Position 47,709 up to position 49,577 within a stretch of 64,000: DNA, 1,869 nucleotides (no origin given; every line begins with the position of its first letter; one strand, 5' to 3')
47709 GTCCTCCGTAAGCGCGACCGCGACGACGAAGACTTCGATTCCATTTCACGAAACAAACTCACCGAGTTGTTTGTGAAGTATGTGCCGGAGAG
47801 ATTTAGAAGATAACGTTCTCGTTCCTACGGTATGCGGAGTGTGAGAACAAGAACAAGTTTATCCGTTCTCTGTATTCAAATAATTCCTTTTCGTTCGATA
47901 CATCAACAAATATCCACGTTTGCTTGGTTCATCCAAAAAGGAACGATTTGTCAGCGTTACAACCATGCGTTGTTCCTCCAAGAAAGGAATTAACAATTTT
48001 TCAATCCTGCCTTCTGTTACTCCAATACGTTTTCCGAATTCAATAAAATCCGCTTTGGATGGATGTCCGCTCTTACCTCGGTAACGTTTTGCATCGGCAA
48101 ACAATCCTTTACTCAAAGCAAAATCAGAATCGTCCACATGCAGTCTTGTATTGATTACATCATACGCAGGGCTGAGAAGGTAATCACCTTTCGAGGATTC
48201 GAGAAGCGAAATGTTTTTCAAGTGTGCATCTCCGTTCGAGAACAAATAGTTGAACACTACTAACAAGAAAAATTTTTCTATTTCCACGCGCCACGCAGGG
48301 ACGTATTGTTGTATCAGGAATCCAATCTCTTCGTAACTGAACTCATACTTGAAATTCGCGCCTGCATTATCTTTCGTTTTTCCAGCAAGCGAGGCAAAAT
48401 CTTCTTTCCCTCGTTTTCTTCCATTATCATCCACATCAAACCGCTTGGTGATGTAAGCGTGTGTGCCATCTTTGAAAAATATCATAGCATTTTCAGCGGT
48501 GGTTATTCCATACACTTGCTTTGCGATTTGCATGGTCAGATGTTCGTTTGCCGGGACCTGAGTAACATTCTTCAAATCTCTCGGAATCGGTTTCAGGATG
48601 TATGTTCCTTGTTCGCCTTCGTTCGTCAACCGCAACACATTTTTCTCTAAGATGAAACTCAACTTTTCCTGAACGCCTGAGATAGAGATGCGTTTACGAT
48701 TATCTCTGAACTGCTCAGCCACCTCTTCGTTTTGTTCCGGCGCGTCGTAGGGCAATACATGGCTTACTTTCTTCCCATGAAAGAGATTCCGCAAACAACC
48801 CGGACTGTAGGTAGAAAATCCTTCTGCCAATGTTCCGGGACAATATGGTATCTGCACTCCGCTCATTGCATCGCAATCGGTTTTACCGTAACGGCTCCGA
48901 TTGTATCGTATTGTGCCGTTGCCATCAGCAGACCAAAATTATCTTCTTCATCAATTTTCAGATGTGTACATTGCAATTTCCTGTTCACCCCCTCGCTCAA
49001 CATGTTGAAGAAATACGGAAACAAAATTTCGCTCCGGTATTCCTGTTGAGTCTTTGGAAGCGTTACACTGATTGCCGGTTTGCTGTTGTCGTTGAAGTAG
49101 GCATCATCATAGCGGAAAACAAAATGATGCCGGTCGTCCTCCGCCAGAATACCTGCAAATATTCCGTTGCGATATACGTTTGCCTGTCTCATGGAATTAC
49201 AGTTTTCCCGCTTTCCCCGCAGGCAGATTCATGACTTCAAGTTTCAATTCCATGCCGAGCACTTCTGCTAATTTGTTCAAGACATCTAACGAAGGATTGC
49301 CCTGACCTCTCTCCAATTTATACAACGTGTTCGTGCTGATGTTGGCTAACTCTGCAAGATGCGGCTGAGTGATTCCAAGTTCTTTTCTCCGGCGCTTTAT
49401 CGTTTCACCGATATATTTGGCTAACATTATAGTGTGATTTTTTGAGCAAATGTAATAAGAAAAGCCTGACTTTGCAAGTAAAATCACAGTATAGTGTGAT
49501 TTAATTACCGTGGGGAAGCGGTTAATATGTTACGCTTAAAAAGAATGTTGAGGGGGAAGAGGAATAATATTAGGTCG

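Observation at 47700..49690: Complete tripartite HipB–HipS–HipT toxin–antitoxin cassette inserted into the 3' end of a small gene, bounded by ~114-bp diverged direct repeats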

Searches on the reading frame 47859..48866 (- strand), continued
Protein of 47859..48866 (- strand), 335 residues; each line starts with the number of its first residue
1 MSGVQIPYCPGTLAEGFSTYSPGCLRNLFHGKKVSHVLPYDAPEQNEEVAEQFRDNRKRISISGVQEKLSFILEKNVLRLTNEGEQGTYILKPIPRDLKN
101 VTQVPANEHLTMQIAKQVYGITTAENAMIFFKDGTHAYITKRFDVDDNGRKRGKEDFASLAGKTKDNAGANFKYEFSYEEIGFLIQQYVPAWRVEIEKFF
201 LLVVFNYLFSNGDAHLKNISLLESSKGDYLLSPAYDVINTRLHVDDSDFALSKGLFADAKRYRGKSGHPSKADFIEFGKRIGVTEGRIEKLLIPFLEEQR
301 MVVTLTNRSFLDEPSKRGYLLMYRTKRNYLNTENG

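Call 62: search_dna_similar(query=window:47859-48866:-, collection=phages, mode=protein, max_rows=8, max_evalue=1e-10)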
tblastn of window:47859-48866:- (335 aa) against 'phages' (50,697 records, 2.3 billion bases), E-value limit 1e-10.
No match.

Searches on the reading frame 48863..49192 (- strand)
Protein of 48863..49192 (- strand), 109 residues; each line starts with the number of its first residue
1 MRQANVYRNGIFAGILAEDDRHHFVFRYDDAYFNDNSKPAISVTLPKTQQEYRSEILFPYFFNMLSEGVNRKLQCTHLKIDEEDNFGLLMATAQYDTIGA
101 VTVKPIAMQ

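Call 4: search_protein_families(library=pfam, proteins=[window:48863-49192:-], max_evalue=0.01)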
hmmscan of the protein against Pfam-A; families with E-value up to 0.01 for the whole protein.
window:48863-49192:- (109 aa): 1 family
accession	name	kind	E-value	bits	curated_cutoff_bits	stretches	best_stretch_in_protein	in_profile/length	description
PF13657.11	Couple_hipA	-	5.6e-20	72.1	22.5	1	5-103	2-98/99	HipA N-terminal domain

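Call 5: search_protein_families(library=ncbifam, proteins=[window:48863-49192:-], max_evalue=0.01)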
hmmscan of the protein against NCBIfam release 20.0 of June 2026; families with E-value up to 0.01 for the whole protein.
window:48863-49192:- (109 aa): 1 family
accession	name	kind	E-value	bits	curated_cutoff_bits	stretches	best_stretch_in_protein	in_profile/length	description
TIGR03071.1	couple_hipA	domain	7.1e-27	93.5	27.8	1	3-103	1-100/101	HipA N-terminal domain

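Call 7: search_solved_structures(query=window:48863-49192:-, max_evalue=0.1, show_alignments=2)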
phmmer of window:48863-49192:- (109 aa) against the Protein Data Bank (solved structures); distinct sequences matched with E-value up to 0.1: 4.
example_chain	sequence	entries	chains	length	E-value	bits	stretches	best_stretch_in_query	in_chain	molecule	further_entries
7vkb_B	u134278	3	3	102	4.3e-11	46.4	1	1-106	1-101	HipA (Persistence to inhibition of murein or DNA biosynthesis) | HipS(Lp)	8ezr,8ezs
7czo_A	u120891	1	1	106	2.8e-10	43.8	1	2-103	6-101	Uncharacterized protein HI_0666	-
7ab4_B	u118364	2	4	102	6.5e-09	39.4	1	4-105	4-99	Couple_hipA domain-containing protein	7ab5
7ab3_B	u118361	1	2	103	6.5e-09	39.4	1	4-105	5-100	Couple_hipA domain-containing protein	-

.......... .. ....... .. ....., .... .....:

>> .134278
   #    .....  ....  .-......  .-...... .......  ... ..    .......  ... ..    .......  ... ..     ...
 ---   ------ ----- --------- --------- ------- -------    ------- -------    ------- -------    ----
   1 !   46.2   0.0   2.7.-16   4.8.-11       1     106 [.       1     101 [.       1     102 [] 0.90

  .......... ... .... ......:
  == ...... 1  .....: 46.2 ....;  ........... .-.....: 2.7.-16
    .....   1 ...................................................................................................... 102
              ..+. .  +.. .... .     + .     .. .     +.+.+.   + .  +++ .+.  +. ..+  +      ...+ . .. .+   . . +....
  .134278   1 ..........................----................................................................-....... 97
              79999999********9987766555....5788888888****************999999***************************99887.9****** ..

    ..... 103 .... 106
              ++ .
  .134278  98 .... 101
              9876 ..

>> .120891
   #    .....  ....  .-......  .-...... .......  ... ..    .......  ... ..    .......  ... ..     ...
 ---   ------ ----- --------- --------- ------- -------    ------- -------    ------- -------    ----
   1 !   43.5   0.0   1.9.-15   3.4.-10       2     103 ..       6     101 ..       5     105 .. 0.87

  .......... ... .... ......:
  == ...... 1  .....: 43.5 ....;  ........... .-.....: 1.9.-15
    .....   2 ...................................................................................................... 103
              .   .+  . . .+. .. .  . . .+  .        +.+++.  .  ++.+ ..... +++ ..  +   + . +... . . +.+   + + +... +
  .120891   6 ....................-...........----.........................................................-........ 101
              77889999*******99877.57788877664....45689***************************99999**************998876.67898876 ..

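Call 27: search_solved_structures(query=window:48863-49192:-, max_evalue=0.001, show_alignments=4)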
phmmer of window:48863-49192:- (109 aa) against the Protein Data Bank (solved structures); distinct sequences matched with E-value up to 0.001: 4.
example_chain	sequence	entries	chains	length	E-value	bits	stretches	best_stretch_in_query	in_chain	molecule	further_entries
7vkb_B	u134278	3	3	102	4.3e-11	46.4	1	1-106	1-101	HipA (Persistence to inhibition of murein or DNA biosynthesis) | HipS(Lp)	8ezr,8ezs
7czo_A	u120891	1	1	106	2.8e-10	43.8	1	2-103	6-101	Uncharacterized protein HI_0666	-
7ab4_B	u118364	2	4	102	6.5e-09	39.4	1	4-105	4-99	Couple_hipA domain-containing protein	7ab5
7ab3_B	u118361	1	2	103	6.5e-09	39.4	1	4-105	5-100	Couple_hipA domain-containing protein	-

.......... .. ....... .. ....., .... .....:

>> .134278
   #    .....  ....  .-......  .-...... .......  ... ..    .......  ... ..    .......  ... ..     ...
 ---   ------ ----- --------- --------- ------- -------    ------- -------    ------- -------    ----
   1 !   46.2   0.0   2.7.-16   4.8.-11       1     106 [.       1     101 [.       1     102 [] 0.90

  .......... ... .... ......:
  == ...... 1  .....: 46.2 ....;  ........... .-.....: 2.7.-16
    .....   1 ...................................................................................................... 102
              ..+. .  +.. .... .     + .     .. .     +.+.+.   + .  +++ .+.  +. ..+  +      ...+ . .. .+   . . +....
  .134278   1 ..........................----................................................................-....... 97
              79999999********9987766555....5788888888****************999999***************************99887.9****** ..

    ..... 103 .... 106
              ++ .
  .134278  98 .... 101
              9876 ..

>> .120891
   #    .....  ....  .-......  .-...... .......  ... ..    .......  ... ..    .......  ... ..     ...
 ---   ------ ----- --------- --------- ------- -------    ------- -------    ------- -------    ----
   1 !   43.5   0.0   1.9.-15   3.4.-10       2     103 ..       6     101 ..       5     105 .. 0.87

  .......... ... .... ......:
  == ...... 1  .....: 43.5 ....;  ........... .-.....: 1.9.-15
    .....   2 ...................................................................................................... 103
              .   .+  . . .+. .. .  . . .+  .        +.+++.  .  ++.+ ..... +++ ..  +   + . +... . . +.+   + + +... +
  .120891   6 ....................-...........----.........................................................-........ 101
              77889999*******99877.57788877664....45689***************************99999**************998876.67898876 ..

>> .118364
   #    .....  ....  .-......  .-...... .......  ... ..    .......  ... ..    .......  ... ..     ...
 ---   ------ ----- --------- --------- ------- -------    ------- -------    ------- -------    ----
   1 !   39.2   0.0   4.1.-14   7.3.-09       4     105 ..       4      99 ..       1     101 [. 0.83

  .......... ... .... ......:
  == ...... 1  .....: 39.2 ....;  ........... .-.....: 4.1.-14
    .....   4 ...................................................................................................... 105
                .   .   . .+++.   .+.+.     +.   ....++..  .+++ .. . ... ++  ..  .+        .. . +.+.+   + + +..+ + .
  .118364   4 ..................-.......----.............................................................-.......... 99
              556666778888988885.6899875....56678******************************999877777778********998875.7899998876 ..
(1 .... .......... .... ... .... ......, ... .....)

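Call 52: search_protein_families(library=padloc, proteins=[window:48863-49192:-], max_evalue=0.001)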
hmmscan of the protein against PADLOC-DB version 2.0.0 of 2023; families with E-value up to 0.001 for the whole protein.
window:48863-49192:- (109 aa): 1 family
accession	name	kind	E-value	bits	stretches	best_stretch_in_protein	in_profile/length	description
PDLC04347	PDC-M03B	-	0.00041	18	1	5-64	14-71/245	-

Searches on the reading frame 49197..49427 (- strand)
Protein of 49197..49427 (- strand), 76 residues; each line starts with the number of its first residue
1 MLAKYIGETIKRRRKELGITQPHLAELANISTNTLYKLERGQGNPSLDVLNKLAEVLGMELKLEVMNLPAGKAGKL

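Call 4: search_protein_families(library=pfam, proteins=[window:49197-49427:-], max_evalue=0.01)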
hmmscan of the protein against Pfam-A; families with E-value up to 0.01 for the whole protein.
window:49197-49427:- (76 aa): 7 families
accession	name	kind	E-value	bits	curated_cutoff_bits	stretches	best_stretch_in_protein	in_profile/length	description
PF01381.28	HTH_3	-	9e-15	54.9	23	1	10-61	1-52/55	Helix-turn-helix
PF13560.12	HTH_31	-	1.4e-11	44.9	27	1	7-59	3-56/64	Helix-turn-helix domain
PF13443.12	HTH_26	-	6.8e-09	36.3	22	1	10-60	2-53/63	Cro/C1-type HTH DNA-binding domain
PF12844.13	HTH_19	-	1.4e-08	34.9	30.2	1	7-62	1-56/64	Helix-turn-helix domain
PF13744.12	HTH_37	-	0.0022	18.2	27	1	7-65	20-79/80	Helix-turn-helix domain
PF07022.19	Phage_CI_repr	-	0.0027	18.5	22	1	9-62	2-55/65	Bacteriophage CI repressor helix-turn-helix domain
PF13413.12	HTH_25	-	0.0048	17.1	24.6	0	11-42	3-34/62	Helix-turn-helix domain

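Call 5: search_protein_families(library=ncbifam, proteins=[window:49197-49427:-], max_evalue=0.01)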
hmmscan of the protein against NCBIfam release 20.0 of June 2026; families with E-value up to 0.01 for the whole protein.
window:49197-49427:- (76 aa): 17 families
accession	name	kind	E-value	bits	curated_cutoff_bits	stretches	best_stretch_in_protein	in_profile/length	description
TIGR03070.1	couple_hipB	subfamily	1.9e-17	62.9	71.65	1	5-61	2-58/58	type II toxin-antitoxin system Y4mF family antitoxin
NF041951.1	phage_RstR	subfamily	2e-11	44.1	80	1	6-59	3-56/108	RstR family transcriptional repressor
NF006015.0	PRK08154.1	subfamily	2.4e-10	40.1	204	1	4-62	29-87/314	anaerobic benzoate catabolism transcriptional regulator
NF007257.0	PRK09706.1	subfamily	4.4e-09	36.2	101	1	3-57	3-57/135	transcriptional repressor DicA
NF003162.0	PRK04140.1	equivalog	2.3e-08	33.4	263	1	7-64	128-185/317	transcriptional regulator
TIGR00270.2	TIGR00270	equivalog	2.8e-08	33.7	110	1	7-65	77-135/159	multiprotein bridging factor aMBF1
NF010465.0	PRK13890.1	equivalog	2.1e-07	31.1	96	1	11-63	11-63/121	conjugal transfer protein TrbA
NF046032.1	TransRegSlrRBacil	equivalog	4e-07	30.2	250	1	6-62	2-59/149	HTH-type transcriptional regulator SlrR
TIGR03830.1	CxxCG_CxxCG_HTH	subfamily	4.7e-06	26.4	61.8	1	5-50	65-110/127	type II TA system antitoxin MqsA family protein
NF007408.0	PRK09943.1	equivalog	3e-05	23.6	211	1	6-61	8-63/185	HTH-type transcriptional regulator PuuR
NF047948.1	male_kill_WMK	equivalog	3.3e-05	23.5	300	1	5-62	162-219/300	WO male-killing family protein Wmk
NF041575.1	antitoxPezA_Strep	equivalog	0.00011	22.2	290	1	6-55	2-51/158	type II toxin-antitoxin system antitoxin PezA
NF041677.1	trans_regClgR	equivalog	0.00035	20.6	170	1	2-62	5-65/113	transcriptional regulator ClgR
NF052239.1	antitox_spr1629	equivalog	0.00038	19.7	335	1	5-60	2-57/377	spr1629 family repressor/antitoxin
NF038139.1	Reg_Aceta_RamB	equivalog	0.00064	18.5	700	1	5-60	2-57/465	acetate metabolism transcriptional regulator RamB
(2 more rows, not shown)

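Call 8: search_solved_structures(query=window:49197-49427:-, max_evalue=0.001)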
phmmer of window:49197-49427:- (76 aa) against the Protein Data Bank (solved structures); distinct sequences matched with E-value up to 0.001: 17.
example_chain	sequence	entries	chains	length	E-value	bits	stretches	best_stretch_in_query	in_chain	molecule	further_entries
8tac_A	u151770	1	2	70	7.4e-11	45.2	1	3-59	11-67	DBP48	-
8ezt_A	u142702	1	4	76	2.4e-06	31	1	6-65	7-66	HipB(Lp)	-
3qq6_A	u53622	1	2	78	1.5e-05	28.4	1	5-60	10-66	HTH-type transcriptional regulator sinR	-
7t5u_A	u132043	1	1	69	1.5e-05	28.4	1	3-60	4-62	Helix-turn-helix domain-containing protein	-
5tn0_A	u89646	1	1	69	1.5e-05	28.4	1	6-60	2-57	HTH-type transcriptional regulator SinR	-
6rnz_A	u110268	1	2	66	2.1e-05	27.9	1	7-57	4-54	HTH-type transcriptional regulator DdrOC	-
2mez_A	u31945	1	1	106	3.5e-05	27.3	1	8-65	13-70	Multiprotein Bridging Factor (MBP-like)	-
7t8i_A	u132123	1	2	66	4.1e-05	27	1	5-58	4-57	Phage element (ICEBs1)transcriptional regulator (Xre family)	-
1b0n_A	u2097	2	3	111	5.4e-05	26.7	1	6-60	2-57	PROTEIN (SINR PROTEIN) | HTH-TYPE TRANSCRIPTIONAL REGULATOR SINR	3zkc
9sf2_A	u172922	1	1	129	6.8e-05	26.3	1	6-59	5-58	Transcriptional regulator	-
2b5a_A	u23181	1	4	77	8.4e-05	26.1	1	4-58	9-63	C.BclI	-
9k3w_A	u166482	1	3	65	9.4e-05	25.9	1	10-61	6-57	Transcriptional regulator, PbsX family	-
6rnx_A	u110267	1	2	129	0.0001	25.8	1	7-57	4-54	HTH-type transcriptional regulator DdrOC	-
6rmq_A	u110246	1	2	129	0.0001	25.8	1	7-57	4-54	HTH-type transcriptional regulator DdrOC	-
6jq1_A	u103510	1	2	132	0.00019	25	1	7-56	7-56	Transcriptional regulator, XRE family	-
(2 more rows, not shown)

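Call 52: search_protein_families(library=padloc, proteins=[window:49197-49427:-], max_evalue=0.001)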
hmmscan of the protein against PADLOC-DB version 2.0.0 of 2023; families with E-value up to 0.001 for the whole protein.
window:49197-49427:- (76 aa): 17 families
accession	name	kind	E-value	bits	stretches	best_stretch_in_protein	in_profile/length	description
PDLC02926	HTH_VI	-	4.2e-14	50.6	1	6-62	2-58/92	-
PDLC04142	capH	-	8e-11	40.9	1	6-61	7-60/103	capH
PDLC03951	RmrA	-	3e-07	27.7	1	6-62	9-65/400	-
PDLC03947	RmrA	-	1.1e-06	25.8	1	4-61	10-67/383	-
PDLC03946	RmrA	-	2.7e-06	24.4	1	11-60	10-57/357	-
PDLC03949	RmrA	-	6e-06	23.3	1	11-61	8-58/363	-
PDLC03665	Control_protein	-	6.1e-06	24.4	1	7-62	10-66/77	control protein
PDLC03953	RmrA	-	7.8e-06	23.3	1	1-60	1-60/373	-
PDLC03954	RmrA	-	1.4e-05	22.2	1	2-62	7-67/380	-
PDLC03666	Control_protein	-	2.1e-05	22.9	1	6-70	7-70/77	control protein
PDLC04775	PDC-M69A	-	4.7e-05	21.9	1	5-60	7-62/113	-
PDLC03955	RmrA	-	6.4e-05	20.3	1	13-63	28-78/371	-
PDLC03948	RmrA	-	8.7e-05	19.6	1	4-59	7-62/397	-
PDLC03952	RmrA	-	9e-05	19.5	1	5-59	22-76/395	-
PDLC03944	RmrA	-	0.00021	18.5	1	4-58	5-59/384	-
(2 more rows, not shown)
